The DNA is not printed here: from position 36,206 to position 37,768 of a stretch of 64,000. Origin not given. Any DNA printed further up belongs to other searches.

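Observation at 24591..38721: FbpABC/AfuABC-type importers embedded in sugar-kinase/phosphatase/isomerase genes: likely sugar-phosphate uptake, not iron (clusters A and B)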

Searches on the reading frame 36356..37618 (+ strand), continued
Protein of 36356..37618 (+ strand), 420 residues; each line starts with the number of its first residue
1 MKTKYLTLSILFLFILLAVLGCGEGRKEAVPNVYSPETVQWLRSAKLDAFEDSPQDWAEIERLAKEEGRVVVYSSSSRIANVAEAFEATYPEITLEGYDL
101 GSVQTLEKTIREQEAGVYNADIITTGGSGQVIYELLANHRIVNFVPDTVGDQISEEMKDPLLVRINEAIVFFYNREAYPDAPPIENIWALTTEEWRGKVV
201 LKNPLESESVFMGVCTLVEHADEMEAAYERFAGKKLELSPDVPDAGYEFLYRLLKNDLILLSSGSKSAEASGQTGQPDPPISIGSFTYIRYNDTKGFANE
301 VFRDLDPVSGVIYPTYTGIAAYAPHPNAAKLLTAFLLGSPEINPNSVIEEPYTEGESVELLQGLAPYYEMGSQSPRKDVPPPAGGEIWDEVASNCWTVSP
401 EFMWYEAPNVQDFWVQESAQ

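Call 67: search_protein_families(library=pfam, proteins=[L068:66-1355:+, L068:1282-2586:+, L055:10176-11879:-, L067:11365-12291:+, L074:2502-3800:+, L072:3044-4534:+, L068:12274-14178:+, L079:3010-3936:+, L076:14195-15160:+, L057:2553-3572:+])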
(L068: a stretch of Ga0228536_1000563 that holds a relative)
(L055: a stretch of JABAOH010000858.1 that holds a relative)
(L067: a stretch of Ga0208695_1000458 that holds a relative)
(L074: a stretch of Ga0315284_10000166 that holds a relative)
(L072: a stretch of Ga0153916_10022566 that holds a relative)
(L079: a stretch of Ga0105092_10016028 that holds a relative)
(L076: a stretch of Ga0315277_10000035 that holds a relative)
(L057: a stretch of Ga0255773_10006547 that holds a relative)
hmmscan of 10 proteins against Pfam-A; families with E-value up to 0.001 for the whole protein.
L068:66-1355:+ (429 aa): 1 family
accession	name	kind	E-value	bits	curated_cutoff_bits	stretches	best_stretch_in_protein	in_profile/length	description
PF00485.24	PRK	-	6.8e-11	42.8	22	1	226-375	1-154/196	Phosphoribulokinase / Uridine kinase family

L068:1282-2586:+ (434 aa): 2 families
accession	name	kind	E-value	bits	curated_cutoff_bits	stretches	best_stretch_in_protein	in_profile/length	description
PF10143.14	PhosphMutase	-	1.2e-43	149.4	21.5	1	84-253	1-170/170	2,3-bisphosphoglycerate-independent phosphoglycerate mutase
PF01676.23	Metalloenzyme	-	3.6e-42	145.1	24.3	1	50-423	2-250/252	Metalloenzyme superfamily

L055:10176-11879:- (567 aa): 2 families
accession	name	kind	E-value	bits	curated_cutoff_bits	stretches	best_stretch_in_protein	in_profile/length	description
PF01676.23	Metalloenzyme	-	4.2e-50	171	24.3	2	148-336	62-251/252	Metalloenzyme superfamily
PF06415.18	iPGM_N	-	2.2e-42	145.5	27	2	432-561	1-129/217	BPG-independent PGAM N-terminus (iPGM_N)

L067:11365-12291:+ (308 aa): 2 families
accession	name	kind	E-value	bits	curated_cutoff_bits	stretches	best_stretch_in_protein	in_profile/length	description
PF12706.13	Lactamase_B_2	-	9.2e-11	42.1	27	1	89-264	17-199/200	Beta-lactamase superfamily domain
PF13483.12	Lactamase_B_3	-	1.1e-06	29.1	24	1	63-227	4-130/160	Beta-lactamase superfamily domain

L074:2502-3800:+ (432 aa): 2 families
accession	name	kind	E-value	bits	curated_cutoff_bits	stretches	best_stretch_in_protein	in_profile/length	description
PF05977.19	MFS_3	-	2.5e-54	185.1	27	2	7-188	7-188/524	Transmembrane secretion effector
PF07690.21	MFS_1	-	1.4e-42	146.3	33.4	2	16-374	2-341/347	Major Facilitator Superfamily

L072:3044-4534:+ (496 aa): 4 families
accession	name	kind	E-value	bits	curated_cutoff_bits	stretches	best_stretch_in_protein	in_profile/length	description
PF13419.12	HAD_2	-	8.6e-42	143.7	23.8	2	334-462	48-177/178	Haloacid dehalogenase-like hydrolase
PF00702.32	Hydrolase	-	9.7e-37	127.7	26.4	2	16-219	1-191/191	haloacid dehalogenase-like hydrolase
PF13242.12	Hydrolase_like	-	7.8e-20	71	22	2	179-250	2-74/75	HAD-hyrolase-like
PF13344.12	Hydrolase_6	-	0.00085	19.8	27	0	125-174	15-66/101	Haloacid dehalogenase-like hydrolase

L068:12274-14178:+ (634 aa): 4 families
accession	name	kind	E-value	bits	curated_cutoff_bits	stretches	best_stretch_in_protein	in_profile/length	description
PF01261.30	AP_endonuc_2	-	4.3e-20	72.9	31.1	1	407-606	55-223/249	Xylose isomerase-like TIM barrel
PF00702.32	Hydrolase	-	4.9e-16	60.1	26.4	1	84-275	1-191/191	haloacid dehalogenase-like hydrolase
PF13419.12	HAD_2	-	1.2e-14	55.3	23.8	1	190-279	84-176/178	Haloacid dehalogenase-like hydrolase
PF13242.12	Hydrolase_like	-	9.2e-07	29.1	22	1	236-280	3-47/75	HAD-hyrolase-like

L079:3010-3936:+ (309 aa): 3 families
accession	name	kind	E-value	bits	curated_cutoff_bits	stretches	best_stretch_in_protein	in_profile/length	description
PF00702.32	Hydrolase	-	1.2e-21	78.4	26.4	1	5-202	1-191/191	haloacid dehalogenase-like hydrolase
PF13419.12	HAD_2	-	3.3e-14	53.8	23.8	1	107-204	79-174/178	Haloacid dehalogenase-like hydrolase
PF13242.12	Hydrolase_like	-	1.7e-08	34.7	22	1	163-237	3-75/75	HAD-hyrolase-like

L076:14195-15160:+ (321 aa): 1 family
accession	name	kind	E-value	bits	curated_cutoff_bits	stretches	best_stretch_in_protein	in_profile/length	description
PF00294.29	PfkB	-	2.2e-10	40.8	25.8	1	39-298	24-294/302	pfkB family carbohydrate kinase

L057:2553-3572:+ (339 aa): 2 families
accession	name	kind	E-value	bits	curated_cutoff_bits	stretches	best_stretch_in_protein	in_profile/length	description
PF01418.23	HTH_6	-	1.6e-16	60.5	28.3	1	59-127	7-75/77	Helix-turn-helix domain, rpiR family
PF01380.27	SIS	-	0.00061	20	25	0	179-308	2-130/131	SIS domain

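Call 68: search_protein_families(library=ncbifam, proteins=[L068:66-1355:+, L068:1282-2586:+, L055:10176-11879:-, L067:11365-12291:+, L068:12274-14178:+, L072:3044-4534:+, L076:14195-15160:+, L065:8001-8999:+], max_evalue=0.0001)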
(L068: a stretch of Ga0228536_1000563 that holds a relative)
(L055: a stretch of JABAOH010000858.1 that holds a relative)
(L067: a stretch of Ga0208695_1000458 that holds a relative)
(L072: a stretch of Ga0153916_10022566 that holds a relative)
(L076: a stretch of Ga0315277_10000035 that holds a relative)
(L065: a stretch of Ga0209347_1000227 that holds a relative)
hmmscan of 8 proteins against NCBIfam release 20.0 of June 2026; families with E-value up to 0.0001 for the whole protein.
L068:66-1355:+ (429 aa): 5 families
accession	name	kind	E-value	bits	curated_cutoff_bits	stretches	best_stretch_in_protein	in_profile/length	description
NF004018.0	PRK05480.1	equivalog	2.3e-15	56.6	180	1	222-377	4-153/210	uridine kinase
NF005655.0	PRK07429.1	subfamily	1.2e-11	44.4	236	1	222-375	6-150/326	phosphoribulokinase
TIGR00235.1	udk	equivalog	1.3e-11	44.5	220.3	1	225-376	7-152/207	uridine kinase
NF006746.0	PRK09270.1-5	subfamily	2.5e-05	23.3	250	1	219-268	16-65/210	nucleoside/nucleotide kinase family protein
NF006743.0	PRK09270.1-2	equivalog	3.7e-05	22.9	227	0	211-265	15-67/217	nucleoside/nucleotide kinase family protein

L068:1282-2586:+ (434 aa): 9 families
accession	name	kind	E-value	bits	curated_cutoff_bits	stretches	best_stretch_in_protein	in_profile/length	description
NF003160.0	PRK04135.1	equivalog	9.2e-166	551.4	468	1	40-434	7-403/403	2,3-bisphosphoglycerate-independent phosphoglycerate mutase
TIGR00306.2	apgM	subfamily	7.9e-103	344.5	320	1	51-423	2-403/403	2,3-bisphosphoglycerate-independent phosphoglycerate mutase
NF003104.0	PRK04024.1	equivalog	7e-99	331.4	489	1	49-434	3-412/412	2,3-bisphosphoglycerate-independent phosphoglycerate mutase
NF038358.1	phophono_PhpG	equivalog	7.1e-50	169.9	545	1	51-421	2-414/417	CMP-5'-phosphonoformate--3-phosphoglycerate phosphonoformyl transferase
NF003242.0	PRK04200.1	equivalog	1.9e-49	168.6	426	1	52-421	4-391/395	cofactor-independent phosphoglycerate mutase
TIGR02535.1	hyp_Hser_kinase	hypoth_equivalog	6.7e-47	160.1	446.3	1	52-422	4-395/397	proposed homoserine kinase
TIGR01696.1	deoB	equivalog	3.2e-05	22.9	341.2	1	332-394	284-350/381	phosphopentomutase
NF003766.0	PRK05362.1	equivalog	4.9e-05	22.2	256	1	333-397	295-363/396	phosphopentomutase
TIGR01307.1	pgm_bpd_ind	equivalog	6.9e-05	21.5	330.65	0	317-379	383-448/504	2,3-bisphosphoglycerate-independent phosphoglycerate mutase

L055:10176-11879:- (567 aa): 6 families
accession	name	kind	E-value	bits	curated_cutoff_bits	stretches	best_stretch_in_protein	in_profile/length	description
TIGR01307.1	pgm_bpd_ind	equivalog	5.5e-122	407.8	330.65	2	55-347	210-504/504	2,3-bisphosphoglycerate-independent phosphoglycerate mutase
NF003897.0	PRK05434.1-5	equivalog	1.7e-91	307.3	862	2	63-347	224-511/514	2,3-bisphosphoglycerate-independent phosphoglycerate mutase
NF009049.0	PRK12383.1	equivalog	1.2e-08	34.3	254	1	216-347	276-398/408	phosphopentomutase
NF003766.0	PRK05362.1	equivalog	1.6e-06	27.1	256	1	224-346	277-391/396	phosphopentomutase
TIGR00306.2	apgM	subfamily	5.1e-06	25.7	320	1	227-310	291-369/403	2,3-bisphosphoglycerate-independent phosphoglycerate mutase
NF003104.0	PRK04024.1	equivalog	8.6e-06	24.7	489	1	227-307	294-366/412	2,3-bisphosphoglycerate-independent phosphoglycerate mutase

L067:11365-12291:+ (308 aa): 1 family
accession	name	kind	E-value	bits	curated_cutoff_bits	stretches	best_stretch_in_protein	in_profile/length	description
NF001911.0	PRK00685.1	equivalog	2.1e-06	27.4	144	1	63-213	5-148/228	metal-dependent hydrolase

L068:12274-14178:+ (634 aa): 19 families
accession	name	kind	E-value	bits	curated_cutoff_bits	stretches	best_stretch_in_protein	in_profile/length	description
TIGR02253.1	CTE7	subfamily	2.9e-25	89.4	169.75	1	84-308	2-220/221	TIGR02253 family HAD-type hydrolase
NF009695.0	PRK13222.1-2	equivalog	5.8e-14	52.1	225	1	190-311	99-221/226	phosphoglycolate phosphatase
TIGR02252.1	DREG-2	subfamily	1.1e-12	48.1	155.2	1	189-276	109-199/203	HAD hydrolase, REG-2-like, family IA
NF009804.0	PRK13288.1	equivalog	4.8e-11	42.5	218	1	192-276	89-176/215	pyrophosphatase PpaX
TIGR02009.1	PGMB-YQAB-SF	subfamily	6.7e-10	39.5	153.35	1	192-263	96-169/186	beta-phosphoglucomutase family hydrolase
NF009700.0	PRK13226.1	equivalog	6.8e-10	39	342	1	234-304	148-216/229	phosphoglycolate phosphatase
TIGR01449.2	PGP_bact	equivalog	9.2e-10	38.4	180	1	192-283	92-186/213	phosphoglycolate phosphatase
TIGR02254.1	YjjG_YfnB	equivalog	2.3e-07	30.5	159.9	1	195-308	107-219/223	YjjG family noncanonical pyrimidine nucleotidase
TIGR01428.1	HAD_type_II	equivalog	2.4e-07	31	125.4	1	85-281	2-190/197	haloacid dehalogenase type II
TIGR01549.1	HAD-SF-IA-v1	subfamily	4.3e-07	30.4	23.3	1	196-275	70-149/149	HAD-IA family hydrolase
NF053830.1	RUBPPhHalo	equivalog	5.6e-07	29.4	330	1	175-310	93-232/234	ribulose-1,5-bisphosphate 5-phosphatase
NF009697.0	PRK13222.1-4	equivalog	6e-07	29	327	1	190-279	99-191/232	phosphoglycolate phosphatase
NF009694.0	PRK13222.1-1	equivalog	6.6e-07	28.9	415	1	190-281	116-210/252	phosphoglycolate phosphatase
TIGR01662.1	HAD-SF-IIIA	subfamily_domain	7.2e-07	29.4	44.6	1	187-279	27-136/141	HAD-IIIA family hydrolase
TIGR01509.1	HAD-SF-IA-v3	subfamily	7.6e-07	29.4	29.4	1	136-275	18-148/154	HAD-IA family hydrolase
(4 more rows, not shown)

L072:3044-4534:+ (496 aa): 45 families (the best 25 are shown)
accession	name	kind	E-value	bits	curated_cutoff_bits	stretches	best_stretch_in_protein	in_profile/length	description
TIGR02253.1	CTE7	subfamily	1.1e-58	198.7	169.75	2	16-251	2-220/221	TIGR02253 family HAD-type hydrolase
TIGR02252.1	DREG-2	subfamily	1.6e-39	135.8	155.2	2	79-221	59-200/203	HAD hydrolase, REG-2-like, family IA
NF053830.1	RUBPPhHalo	equivalog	7e-37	127.3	330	2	359-470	100-210/234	ribulose-1,5-bisphosphate 5-phosphatase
NF009695.0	PRK13222.1-2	equivalog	1.5e-32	112.9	225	2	358-465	90-195/226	phosphoglycolate phosphatase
TIGR01449.2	PGP_bact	equivalog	9.9e-31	106.9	180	2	356-465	79-186/213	phosphoglycolate phosphatase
TIGR02254.1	YjjG_YfnB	equivalog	1.7e-30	106.2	159.9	2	334-474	70-207/223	YjjG family noncanonical pyrimidine nucleotidase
TIGR02247.1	HAD-1A3-hyp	subfamily_domain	2e-29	102.8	125.4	2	274-470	2-202/211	epoxide hydrolase N-terminal domain-like phosphatase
TIGR01454.1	AHBA_synth_RP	hypoth_equivalog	4.2e-29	101.7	246.65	2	331-477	45-188/205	AHBA synthesis associated protein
NF009804.0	PRK13288.1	equivalog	9.9e-29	100.3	218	2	355-483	75-208/215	pyrophosphatase PpaX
NF006976.0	PRK09449.1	equivalog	1.3e-28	100.1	183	2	131-256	99-223/225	pyrimidine 5'-nucleotidase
TIGR01428.1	HAD_type_II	equivalog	2.9e-26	92.7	125.4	2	313-464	42-191/197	haloacid dehalogenase type II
NF009698.0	PRK13223.1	equivalog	8.6e-26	90.7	466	2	98-253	72-227/272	phosphoglycolate phosphatase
NF009697.0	PRK13222.1-4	equivalog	5.1e-24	84.9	327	2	358-484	90-221/232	phosphoglycolate phosphatase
TIGR01509.1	HAD-SF-IA-v3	subfamily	4.2e-20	72.5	29.4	2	353-462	56-153/154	HAD-IA family hydrolase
TIGR01662.1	HAD-SF-IIIA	subfamily_domain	4.2e-20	72.3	44.6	2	352-463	15-138/141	HAD-IIIA family hydrolase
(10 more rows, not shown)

L076:14195-15160:+ (321 aa): 4 families
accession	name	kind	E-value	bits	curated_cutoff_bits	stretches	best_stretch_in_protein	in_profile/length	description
NF040938.1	KDG_KDGal_kin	equivalog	3.2e-06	26.5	400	1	194-291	182-280/305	bifunctional 2-dehydro-3-deoxygluconokinase/2-dehydro-3-deoxygalactonokinase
TIGR04382.1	myo_inos_iolC_N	equivalog_domain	3.5e-06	26.5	300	0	52-91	34-75/309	5-dehydro-2-deoxygluconokinase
TIGR02152.1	D_ribokin_bact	equivalog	5.6e-05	22.6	299.65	0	190-298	170-285/298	ribokinase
NF041332.1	KDG_KDGal_kin_Halo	equivalog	6.7e-05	22.5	440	0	217-294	213-292/320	bifunctional 2-dehydro-3-deoxygluconokinase/2-dehydro-3-deoxygalactonokinase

L065:8001-8999:+ (333 aa): 0 families

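Call 91: search_solved_structures(query=L038:237-839:+, max_evalue=0.01)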
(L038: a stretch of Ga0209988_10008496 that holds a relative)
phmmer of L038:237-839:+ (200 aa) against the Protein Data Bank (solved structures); distinct sequences matched with E-value up to 0.01: 4.
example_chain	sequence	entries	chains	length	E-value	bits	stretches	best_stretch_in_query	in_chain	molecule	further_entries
7ezn_A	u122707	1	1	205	1.5e-05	28.3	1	22-147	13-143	Protein-tyrosine-phosphatase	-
5m43_A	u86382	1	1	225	2.4e-05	27.6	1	22-154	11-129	Putative uncharacterized protein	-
4d3p_A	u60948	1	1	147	0.00044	23.5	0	10-56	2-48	DUAL SPECIFICITY PROTEIN PHOSPHATASE 19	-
4d3q_A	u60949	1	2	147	0.0035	20.5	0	10-56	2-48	DUAL SPECIFICITY PROTEIN PHOSPHATASE 19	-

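Call 92: search_solved_structures(query=L042:5913-6632:+, max_evalue=0.01)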
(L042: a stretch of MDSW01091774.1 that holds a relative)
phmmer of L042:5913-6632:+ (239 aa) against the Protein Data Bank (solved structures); distinct sequences matched with E-value up to 0.01: 4.
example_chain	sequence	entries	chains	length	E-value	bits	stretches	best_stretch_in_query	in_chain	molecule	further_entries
3eoz_A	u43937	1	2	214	0.00035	23.5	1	130-227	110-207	putative Phosphoglycerate mutase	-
5zkk_A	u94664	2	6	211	0.00058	22.8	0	2-46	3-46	Phosphoglycerate mutase family protein, putative | Phosphoglycerate mutase family protein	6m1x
4ij5_A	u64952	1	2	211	0.00059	22.7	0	2-70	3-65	Phosphoserine phosphatase 1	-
9mmh_A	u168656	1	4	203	0.0025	20.7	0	143-221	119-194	Phosphoglycerate mutase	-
